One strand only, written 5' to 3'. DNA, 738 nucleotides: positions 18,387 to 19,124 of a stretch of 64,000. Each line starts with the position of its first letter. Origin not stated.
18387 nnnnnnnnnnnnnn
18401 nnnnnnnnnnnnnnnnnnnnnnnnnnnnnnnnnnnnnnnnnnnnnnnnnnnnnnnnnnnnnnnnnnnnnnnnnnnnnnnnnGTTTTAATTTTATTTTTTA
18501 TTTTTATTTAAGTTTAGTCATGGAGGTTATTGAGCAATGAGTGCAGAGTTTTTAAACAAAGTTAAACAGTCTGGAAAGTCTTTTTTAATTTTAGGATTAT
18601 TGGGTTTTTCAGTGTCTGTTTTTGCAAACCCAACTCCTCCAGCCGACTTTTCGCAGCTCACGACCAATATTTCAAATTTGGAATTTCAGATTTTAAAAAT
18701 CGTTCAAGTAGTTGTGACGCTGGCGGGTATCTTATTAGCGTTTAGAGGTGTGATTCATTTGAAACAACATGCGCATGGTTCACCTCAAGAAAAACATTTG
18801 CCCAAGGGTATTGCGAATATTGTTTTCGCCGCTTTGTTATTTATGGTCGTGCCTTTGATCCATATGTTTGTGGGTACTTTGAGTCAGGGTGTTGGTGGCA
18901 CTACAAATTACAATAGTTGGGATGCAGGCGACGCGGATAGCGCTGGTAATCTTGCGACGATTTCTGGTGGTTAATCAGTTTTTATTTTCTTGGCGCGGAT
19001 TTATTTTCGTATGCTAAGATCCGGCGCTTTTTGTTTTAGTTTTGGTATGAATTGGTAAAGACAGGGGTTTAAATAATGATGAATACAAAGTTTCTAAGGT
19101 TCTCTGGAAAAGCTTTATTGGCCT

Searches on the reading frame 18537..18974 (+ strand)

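Call 3: search_protein_families(library=pfam, proteins=[window:18537-18974:+], max_evalue=0.1)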
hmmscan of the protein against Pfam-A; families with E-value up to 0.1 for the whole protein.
window:18537-18974:+ (145 aa): 6 families
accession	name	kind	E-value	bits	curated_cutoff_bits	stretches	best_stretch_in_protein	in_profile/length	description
PF02674.22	Colicin_V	-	0.002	18.6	29.3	1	54-120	24-86/144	Colicin V production protein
PF13687.11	DUF4153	-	0.0076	15.9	27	1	38-131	117-210/373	Domain of unknown function (DUF4153)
PF00499.25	Oxidored_q3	-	0.0077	16.4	33.2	1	47-133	31-108/146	NADH-ubiquinone/plastoquinone oxidoreductase chain 6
PF13572.11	DUF4134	-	0.0081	16.8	26.5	0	20-105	6-85/93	Domain of unknown function (DUF4134)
PF23396.1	DUF7103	-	0.016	15.7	27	1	52-106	27-80/159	Family of unknown function (DUF7103)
PF14264.12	Glucos_trans_II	-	0.066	12.8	30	0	40-118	228-296/317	Glucosyl transferase GtrII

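Call 4: search_protein_families(library=ncbifam, proteins=[window:18537-18974:+], max_evalue=0.1)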
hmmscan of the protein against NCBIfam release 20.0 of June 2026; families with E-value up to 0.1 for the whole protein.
window:18537-18974:+ (145 aa): 2 families
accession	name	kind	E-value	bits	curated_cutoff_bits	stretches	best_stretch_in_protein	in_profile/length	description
NF045849.1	ICE_MMCAP2_0565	equivalog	0.016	14.8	40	1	38-87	2-50/80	Mbov_0395 family pilin-like conjugal transfer protein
TIGR00327.1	secE_euk_arch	equivalog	0.018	14.8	36.2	1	4-32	27-55/61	protein translocase SEC61 complex subunit gamma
